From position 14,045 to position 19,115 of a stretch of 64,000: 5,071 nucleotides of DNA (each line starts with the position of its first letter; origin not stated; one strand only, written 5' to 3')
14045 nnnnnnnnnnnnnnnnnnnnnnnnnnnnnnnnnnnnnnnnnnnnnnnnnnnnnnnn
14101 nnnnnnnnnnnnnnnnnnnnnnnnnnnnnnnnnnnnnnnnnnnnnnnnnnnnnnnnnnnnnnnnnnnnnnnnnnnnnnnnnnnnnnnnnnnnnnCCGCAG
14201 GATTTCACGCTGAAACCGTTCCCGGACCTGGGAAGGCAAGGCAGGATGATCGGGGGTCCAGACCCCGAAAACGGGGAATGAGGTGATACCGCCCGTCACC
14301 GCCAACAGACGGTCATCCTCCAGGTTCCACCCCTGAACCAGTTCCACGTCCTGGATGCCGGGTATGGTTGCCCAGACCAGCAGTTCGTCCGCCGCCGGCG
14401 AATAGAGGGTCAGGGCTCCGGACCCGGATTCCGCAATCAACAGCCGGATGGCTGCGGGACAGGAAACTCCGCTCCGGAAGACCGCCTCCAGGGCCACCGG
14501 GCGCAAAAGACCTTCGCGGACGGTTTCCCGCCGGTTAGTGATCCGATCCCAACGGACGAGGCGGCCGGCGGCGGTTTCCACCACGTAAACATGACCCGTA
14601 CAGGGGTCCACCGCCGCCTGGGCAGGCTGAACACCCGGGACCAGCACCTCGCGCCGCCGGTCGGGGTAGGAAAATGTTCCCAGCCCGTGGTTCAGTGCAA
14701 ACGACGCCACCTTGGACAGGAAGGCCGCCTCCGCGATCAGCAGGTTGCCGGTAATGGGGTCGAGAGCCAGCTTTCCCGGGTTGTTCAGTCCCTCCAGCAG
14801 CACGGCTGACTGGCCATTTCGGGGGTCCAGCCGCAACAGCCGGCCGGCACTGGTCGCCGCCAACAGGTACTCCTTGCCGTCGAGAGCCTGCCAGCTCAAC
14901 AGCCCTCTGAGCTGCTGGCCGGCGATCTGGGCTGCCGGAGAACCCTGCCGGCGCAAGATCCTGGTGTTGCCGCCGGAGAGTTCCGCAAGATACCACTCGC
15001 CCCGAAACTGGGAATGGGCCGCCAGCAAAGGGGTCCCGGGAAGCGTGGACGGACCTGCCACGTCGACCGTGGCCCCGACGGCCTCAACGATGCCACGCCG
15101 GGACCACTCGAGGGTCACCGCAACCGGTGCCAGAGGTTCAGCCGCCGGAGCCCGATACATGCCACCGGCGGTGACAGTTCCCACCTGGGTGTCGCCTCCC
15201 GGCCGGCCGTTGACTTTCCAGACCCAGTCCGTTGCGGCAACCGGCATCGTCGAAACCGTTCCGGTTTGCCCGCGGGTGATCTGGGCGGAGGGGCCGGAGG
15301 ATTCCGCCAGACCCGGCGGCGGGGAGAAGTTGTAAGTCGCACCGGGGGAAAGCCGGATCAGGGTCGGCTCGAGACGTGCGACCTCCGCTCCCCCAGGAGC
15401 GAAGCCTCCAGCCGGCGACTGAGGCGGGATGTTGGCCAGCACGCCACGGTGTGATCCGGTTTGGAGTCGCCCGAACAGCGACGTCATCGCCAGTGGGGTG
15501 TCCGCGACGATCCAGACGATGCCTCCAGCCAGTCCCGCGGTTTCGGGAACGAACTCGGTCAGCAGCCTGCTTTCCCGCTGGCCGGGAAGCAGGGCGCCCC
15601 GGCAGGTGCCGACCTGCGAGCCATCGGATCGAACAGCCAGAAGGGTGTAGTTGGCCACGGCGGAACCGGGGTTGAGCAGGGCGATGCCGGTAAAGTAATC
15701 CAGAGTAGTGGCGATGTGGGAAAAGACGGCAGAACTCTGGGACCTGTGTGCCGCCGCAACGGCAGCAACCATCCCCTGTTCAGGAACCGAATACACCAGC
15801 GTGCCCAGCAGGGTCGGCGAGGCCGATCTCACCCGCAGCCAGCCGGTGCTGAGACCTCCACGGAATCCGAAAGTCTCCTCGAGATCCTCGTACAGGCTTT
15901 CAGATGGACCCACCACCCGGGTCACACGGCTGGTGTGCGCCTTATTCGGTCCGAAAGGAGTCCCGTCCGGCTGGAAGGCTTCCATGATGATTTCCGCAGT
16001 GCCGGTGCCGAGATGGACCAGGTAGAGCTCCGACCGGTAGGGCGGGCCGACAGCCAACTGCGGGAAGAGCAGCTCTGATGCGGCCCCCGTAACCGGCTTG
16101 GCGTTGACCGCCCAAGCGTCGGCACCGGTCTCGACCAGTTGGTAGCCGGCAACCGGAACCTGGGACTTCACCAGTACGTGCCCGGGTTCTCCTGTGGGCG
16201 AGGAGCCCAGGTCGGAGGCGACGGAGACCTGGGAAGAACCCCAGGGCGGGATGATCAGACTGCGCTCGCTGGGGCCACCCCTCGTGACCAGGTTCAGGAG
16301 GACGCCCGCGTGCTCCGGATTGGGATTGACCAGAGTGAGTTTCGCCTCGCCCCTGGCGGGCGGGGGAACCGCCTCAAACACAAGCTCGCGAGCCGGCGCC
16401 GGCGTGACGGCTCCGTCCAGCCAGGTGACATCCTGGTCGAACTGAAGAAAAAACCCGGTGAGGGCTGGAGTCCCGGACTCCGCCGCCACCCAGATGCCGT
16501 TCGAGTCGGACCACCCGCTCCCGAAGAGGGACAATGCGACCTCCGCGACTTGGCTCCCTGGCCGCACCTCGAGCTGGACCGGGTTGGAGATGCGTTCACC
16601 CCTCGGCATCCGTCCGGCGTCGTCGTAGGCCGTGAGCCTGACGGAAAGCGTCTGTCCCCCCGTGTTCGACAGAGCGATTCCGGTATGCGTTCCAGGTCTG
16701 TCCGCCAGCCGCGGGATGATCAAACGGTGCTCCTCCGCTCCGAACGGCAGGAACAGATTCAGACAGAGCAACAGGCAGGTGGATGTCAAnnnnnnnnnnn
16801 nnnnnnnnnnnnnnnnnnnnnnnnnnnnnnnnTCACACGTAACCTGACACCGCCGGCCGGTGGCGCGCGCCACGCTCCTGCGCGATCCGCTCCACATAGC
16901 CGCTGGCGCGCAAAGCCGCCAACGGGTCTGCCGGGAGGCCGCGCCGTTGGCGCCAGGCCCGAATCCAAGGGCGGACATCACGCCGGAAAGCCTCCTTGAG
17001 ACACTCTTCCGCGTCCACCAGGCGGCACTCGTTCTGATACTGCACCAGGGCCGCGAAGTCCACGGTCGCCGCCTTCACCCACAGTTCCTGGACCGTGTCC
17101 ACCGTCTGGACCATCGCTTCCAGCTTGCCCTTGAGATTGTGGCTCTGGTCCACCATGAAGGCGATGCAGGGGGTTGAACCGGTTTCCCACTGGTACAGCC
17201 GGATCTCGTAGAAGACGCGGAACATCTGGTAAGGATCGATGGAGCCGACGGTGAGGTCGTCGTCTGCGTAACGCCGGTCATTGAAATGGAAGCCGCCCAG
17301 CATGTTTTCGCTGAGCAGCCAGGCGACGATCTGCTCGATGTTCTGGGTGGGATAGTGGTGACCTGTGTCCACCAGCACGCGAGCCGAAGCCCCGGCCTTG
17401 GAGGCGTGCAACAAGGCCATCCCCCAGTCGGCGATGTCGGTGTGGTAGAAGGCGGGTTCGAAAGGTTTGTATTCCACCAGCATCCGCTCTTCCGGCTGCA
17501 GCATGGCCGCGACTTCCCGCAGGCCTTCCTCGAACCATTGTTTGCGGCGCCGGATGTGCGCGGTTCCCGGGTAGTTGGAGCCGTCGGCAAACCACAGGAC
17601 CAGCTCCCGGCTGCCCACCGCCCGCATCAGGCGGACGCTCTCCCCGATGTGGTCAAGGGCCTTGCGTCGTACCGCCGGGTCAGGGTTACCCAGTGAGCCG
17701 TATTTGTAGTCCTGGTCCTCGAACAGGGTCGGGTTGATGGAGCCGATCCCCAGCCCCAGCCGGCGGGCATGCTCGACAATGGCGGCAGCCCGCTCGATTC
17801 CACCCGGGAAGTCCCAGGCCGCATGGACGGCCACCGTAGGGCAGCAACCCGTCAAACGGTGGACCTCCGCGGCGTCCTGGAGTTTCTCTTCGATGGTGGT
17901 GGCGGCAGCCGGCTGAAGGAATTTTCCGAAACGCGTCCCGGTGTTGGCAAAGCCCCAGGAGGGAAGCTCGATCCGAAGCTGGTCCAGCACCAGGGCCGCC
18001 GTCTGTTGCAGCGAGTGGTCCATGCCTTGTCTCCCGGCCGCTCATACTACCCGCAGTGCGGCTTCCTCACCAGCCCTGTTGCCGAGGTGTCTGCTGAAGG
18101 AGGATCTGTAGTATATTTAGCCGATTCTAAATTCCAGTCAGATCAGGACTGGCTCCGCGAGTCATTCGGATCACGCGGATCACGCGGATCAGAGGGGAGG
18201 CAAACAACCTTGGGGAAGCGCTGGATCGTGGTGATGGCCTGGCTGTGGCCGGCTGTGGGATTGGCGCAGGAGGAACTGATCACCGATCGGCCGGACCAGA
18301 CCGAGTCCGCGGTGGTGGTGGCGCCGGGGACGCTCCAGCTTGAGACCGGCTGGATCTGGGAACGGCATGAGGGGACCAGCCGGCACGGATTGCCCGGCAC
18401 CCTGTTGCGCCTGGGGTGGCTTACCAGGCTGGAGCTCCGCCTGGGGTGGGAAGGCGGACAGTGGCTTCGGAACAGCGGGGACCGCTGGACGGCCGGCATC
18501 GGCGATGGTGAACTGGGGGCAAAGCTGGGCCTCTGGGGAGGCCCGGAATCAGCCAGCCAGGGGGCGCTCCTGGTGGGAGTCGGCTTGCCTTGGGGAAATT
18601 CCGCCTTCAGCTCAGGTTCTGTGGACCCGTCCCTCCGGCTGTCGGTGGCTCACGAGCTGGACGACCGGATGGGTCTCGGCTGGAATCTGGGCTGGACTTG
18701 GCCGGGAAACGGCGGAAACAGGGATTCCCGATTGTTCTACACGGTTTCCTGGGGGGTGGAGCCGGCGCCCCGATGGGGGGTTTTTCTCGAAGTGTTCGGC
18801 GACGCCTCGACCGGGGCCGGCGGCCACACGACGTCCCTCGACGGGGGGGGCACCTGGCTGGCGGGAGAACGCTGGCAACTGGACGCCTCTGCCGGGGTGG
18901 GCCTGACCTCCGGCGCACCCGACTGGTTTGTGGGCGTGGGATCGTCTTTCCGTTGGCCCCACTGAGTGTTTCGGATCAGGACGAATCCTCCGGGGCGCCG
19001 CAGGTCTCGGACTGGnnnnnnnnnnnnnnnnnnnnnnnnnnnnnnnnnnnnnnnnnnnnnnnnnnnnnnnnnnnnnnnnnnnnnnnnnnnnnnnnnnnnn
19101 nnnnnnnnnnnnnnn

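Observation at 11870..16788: A 1,640-aa secreted repeat protein ending in a GH9-like domain, and a second GH9-like paralogue with the same atypical DAGD(W/F)D motif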

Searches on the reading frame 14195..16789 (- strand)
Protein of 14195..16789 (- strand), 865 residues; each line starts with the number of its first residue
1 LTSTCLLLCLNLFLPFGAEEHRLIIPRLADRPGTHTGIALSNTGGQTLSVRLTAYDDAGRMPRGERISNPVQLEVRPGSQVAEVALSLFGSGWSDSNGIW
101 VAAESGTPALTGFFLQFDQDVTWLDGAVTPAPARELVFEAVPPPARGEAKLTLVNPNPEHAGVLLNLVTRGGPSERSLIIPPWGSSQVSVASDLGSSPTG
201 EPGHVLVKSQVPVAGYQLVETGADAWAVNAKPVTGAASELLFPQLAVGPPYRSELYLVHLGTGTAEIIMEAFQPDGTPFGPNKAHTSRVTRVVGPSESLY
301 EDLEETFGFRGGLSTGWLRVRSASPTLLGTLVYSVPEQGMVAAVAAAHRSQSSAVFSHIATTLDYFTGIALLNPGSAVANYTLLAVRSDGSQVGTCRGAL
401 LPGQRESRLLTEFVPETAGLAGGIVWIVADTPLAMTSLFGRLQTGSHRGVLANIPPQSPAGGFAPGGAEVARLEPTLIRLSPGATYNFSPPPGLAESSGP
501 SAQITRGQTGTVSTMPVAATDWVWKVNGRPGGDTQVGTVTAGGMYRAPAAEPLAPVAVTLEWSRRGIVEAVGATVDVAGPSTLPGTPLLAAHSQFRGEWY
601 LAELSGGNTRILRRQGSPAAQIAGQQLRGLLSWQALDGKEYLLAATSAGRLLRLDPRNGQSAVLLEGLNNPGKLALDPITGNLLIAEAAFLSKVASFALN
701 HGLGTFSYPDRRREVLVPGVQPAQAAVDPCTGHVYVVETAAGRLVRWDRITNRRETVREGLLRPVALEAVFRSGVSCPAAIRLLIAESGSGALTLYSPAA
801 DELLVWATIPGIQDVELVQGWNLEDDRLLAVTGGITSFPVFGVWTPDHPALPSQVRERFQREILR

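Call 56: predict_structure(alignment_id=A2)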
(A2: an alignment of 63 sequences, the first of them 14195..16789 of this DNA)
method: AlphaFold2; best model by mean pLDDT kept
length: 865 residues; sequences in the alignment: 63
mean_pLDDT: 88.8   pTM: 0.88
mean pLDDT of the five models: 88.8, 88.0, 87.4, 86.5, 86.4
residues with pLDDT >= 90: 595; 70-90: 195; 50-70: 49; < 50: 26
segments of 3 or more residues with pLDDT < 50: 1-4, 11-19, 500-511
pLDDT, mean of each block of 10 residues (from residue 1): 48 45 86 87 95 96 93 96 93 79 94 89 81 96 90 97 95 93 96 80 96 95 91 92 95 97 94 97 96 94 97 95 92 93 92 93 95 95 96 96 97 97 95 94 86 91 82 92 95 67 44 62 96 97 96 94 93 94 83 81 90 90 93 89 93 94 92 90 93 91 67 85 92 94 95 94 95 86 95 93 92 87 80 88 79 62 61
secondary structure, 60 per line:
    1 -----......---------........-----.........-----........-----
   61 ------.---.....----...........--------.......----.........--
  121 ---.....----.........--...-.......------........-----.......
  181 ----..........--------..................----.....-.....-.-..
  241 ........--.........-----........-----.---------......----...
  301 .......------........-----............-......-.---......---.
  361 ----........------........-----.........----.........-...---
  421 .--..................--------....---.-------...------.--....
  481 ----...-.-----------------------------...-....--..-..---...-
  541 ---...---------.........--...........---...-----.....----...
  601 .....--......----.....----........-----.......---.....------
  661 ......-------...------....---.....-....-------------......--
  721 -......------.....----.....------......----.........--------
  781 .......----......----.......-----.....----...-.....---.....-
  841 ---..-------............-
elements in order (helices of 4 or more, strands of 3 or more residues): H6-11 E21-28 E34-42 E48-55 E71-75 E80-84 H85-89 E99-105 E110-118 E124-128 E133-141 E148-154 E161-168 E174-180 E185-189 H190-194 E203-220 E225-229 E239-248 E251-259 E265-272 E288-293 E298-302 H303-307 E314-321 E327-335 E340-345 E351-356 E365-372 E379-386 E392-400 E405-409 H410-413 E424-441 E450-453 E477-480 E485-487 E523-526 E537-539 E544-546 E556-564 E567-577 E581-583 E589-593 E598-605 E608-613 E618-622 E627-634 E640-646 E650-654 E661-666 E674-676 E683-686 E690-694 H696-699 E713-718 E722-727 E734-738 E743-747 E754-759 E764-772 E781-787 E792-797 E802-808 E814-818 E827-831 E835-839 H853-864
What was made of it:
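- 16736..16789 (-): Short N-terminal leader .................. (aa 1-18), a probable Sec signal peptide. Low pLDDT for aa 1-19 (call 56).
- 15410..16732 (-): Four tandem ~110-aa beta-sandwich domains (aa ~20-460), the first part of the Acidobacteriota N-terminal module. AlphaFold model, all-beta, pLDDT mostly above 90 (call 56).
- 14270..15232 (-): Ig-like domain (aa ~520-585) plus six-bladed NHL-type beta-propeller (aa ~589-840). Model (call 56).
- Checked: The '~1,100 aa of Ig/NHL-like beta repeats' is borne out by a confident model (pLDDT 88.8; call 56).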

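Call 59: fold_search(model_id=the predicted structure, library=pdb)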
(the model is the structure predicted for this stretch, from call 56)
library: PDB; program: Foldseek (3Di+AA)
matches with E <= 10: 1707; with E <= 0.001: 638
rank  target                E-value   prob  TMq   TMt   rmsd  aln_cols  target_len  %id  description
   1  4hw6_B                1.2e-09  1.00  0.24  0.46  11.6       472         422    9  Crystal structure of an auxiliary nutrient binding protein (BACOVA_00264) from Bacteroides ovatus ATCC 8483 at 1.70 A  (released 2012-12-12)
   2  3tc9_B                1.5e-09  1.00  0.24  0.45  11.6       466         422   10  Crystal structure of an auxiliary nutrient binding protein (BT_3476) from Bacteroides thetaiotaomicron VPI-5482 at 2.2 (released 2011-09-21)
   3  9m58_A                1.6e-09  1.00  0.23  0.47  12.0       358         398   18  Cu/Zn-superoxide dismutase from Deinococcus radiodurans (Calcium-free) (released 2025-09-24)
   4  4hw6_A                2.4e-09  1.00  0.24  0.45  10.6       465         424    9  Crystal structure of an auxiliary nutrient binding protein (BACOVA_00264) from Bacteroides ovatus ATCC 8483 at 1.70 A  (released 2012-12-12)
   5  3tc9_A                4.0e-09  1.00  0.24  0.45  14.3       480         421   11  Crystal structure of an auxiliary nutrient binding protein (BT_3476) from Bacteroides thetaiotaomicron VPI-5482 at 2.2 (released 2011-09-21)
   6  9oyz_B                1.4e-08  1.00  0.21  0.18  32.2      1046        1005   11  Cryo-EM structure of chicken ROS1 in apo-state. Cryo-EM refinement is focused on the "head" region of chicken ROS1. (released 2026-02-25)
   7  1rwi_B                1.5e-08  1.00  0.23  0.72   4.1       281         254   18  Extracellular domain of Mycobacterium tuberculosis PknD (released 2004-04-27)
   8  4v0m_H                1.7e-08  1.00  0.23  0.53  11.0       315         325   15  Crystal structure of BBS1N in complex with ARL6DN (released 2014-11-19)
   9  9m58_B                1.9e-08  1.00  0.23  0.48  11.4       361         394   17  Cu/Zn-superoxide dismutase from Deinococcus radiodurans (Calcium-free) (released 2025-09-24)
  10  6fq3_A                3.5e-08  1.00  0.22  0.46  11.9       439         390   12  Crystal structure of Danio rerio Lin41 filamin-NHL domains in complex with lin-29A 5'UTR 13mer RNA (released 2018-05-09)
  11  1ijq_B                4.8e-08  1.00  0.22  0.58  10.5       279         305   15  Crystal Structure of the LDL Receptor YWTD-EGF Domain Pair (released 2001-05-23)
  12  6fb3_A                5.1e-08  1.00  0.23  0.12  20.8       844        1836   10  Teneurin 2 Partial Extracellular Domain (released 2018-03-28)
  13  8jx8_A                5.3e-08  1.00  0.22  0.14  27.2       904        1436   10  rat megalin head (released 2024-06-19)
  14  9ijj_R                6.9e-08  1.00  0.23  0.40  10.4       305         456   11  In situ structure of the central apparatus in mouse sperm axoneme. (released 2025-06-04)
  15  8em4_A                7.6e-08  1.00  0.22  0.05  27.4       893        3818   10  Cryo-EM structure of LRP2 at pH 7.5 (released 2023-02-08)
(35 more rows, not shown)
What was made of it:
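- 14270..15232 (-): Foldseek hits to PknD sensor 1RWI (TMt 0.72) and to the Ig+propeller proteins BACOVA_00264 and BT_3476 (E ~1e-9; call 59).
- On NHL-repeat beta-propeller (N-module of gene 1): Foldseek hit to 1RWI PknD, TMt 0.72 (call 59).
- Closest known: BACOVA_00264 / BT_3476 'auxiliary nutrient binding proteins'. Same: Foldseek E ~1e-9; TMt 0.72 for PknD (call 59).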

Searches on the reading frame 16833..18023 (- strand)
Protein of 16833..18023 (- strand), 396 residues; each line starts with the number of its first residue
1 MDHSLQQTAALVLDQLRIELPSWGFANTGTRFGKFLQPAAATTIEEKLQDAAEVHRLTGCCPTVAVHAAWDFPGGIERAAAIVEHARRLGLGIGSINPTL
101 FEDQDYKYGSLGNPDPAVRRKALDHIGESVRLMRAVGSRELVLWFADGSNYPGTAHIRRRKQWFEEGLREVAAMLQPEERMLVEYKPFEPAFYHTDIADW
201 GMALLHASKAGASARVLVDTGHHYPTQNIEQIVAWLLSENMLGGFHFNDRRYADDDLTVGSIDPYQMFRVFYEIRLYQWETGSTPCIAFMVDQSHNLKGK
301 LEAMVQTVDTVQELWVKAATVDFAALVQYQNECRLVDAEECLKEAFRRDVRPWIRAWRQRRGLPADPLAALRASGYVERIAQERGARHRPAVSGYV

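Call 8: search_protein_families(library=pfam, proteins=[window:16833-18023:-], max_evalue=0.001)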
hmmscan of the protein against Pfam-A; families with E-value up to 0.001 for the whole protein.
window:16833-18023:- (396 aa): 1 family
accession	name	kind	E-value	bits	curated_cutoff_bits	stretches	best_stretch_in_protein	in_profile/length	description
PF01261.30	AP_endonuc_2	-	6.1e-12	46.2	31.1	1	77-255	28-193/249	Xylose isomerase-like TIM barrel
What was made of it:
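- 16833..18023 (-): Upstream gene on the same strand: L-rhamnose-isomerase-like TIM-barrel sugar isomerase (396 aa), 43 nt from gene 1. PF01261 (call 8).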

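Call 25: search_protein_families(library=ncbifam, proteins=[window:16833-18023:-], max_evalue=0.001)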
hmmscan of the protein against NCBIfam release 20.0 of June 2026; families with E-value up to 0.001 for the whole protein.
window:16833-18023:- (396 aa): 4 families
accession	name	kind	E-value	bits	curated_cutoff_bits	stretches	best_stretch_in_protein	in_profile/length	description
TIGR02635.1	RhaI_grampos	equivalog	2.2e-145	484.3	531.35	1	11-384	6-377/378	L-rhamnose isomerase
TIGR02629.1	L_rham_iso_rhiz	equivalog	2.1e-88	297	646.75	1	14-386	39-412/412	L-rhamnose catabolism isomerase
TIGR02631.1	xylA_Arthro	equivalog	4.8e-08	32.4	447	1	90-267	81-266/382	xylose isomerase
NF002203.0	PRK01076.1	equivalog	0.00052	19.3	572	1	81-234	117-274/419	L-rhamnose isomerase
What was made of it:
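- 16833..18023 (-): TIGR02635 E 2.2e-145, but 484 bits is below the cutoff of 531 (call 25).
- On L-rhamnose isomerase (neighbour gene 16833..18023): 484.3 bits against a cutoff of 531.35, although E is 2.2e-145 (call 25).
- Checked: The neighbouring gene 16833..18023 matches the L-rhamnose isomerase model TIGR02635 at E 2.2e-145, but its 484 bits fall below the curated cutoff of 531 (call 25).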

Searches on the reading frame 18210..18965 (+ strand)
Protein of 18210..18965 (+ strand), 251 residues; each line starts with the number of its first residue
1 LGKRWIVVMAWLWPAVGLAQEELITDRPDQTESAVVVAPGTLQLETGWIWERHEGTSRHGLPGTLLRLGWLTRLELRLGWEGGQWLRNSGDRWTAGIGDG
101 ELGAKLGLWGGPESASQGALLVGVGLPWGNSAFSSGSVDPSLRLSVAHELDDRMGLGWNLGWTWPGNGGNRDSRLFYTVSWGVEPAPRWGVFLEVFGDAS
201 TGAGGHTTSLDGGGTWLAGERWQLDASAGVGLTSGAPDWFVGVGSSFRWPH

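Call 8: search_protein_families(library=pfam, proteins=[window:18210-18965:+], max_evalue=0.001)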
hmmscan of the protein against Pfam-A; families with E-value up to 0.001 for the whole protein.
window:18210-18965:+ (251 aa): 1 family
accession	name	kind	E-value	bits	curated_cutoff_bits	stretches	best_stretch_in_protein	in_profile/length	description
PF13557.12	Phenol_MetA_deg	-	1.7e-20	74.5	22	1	25-249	1-242/242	Putative MetA-pathway of phenol degradation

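Call 25: search_protein_families(library=ncbifam, proteins=[window:18210-18965:+], max_evalue=0.001)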
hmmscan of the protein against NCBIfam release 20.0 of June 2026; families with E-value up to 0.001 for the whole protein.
window:18210-18965:+ (251 aa): 0 families
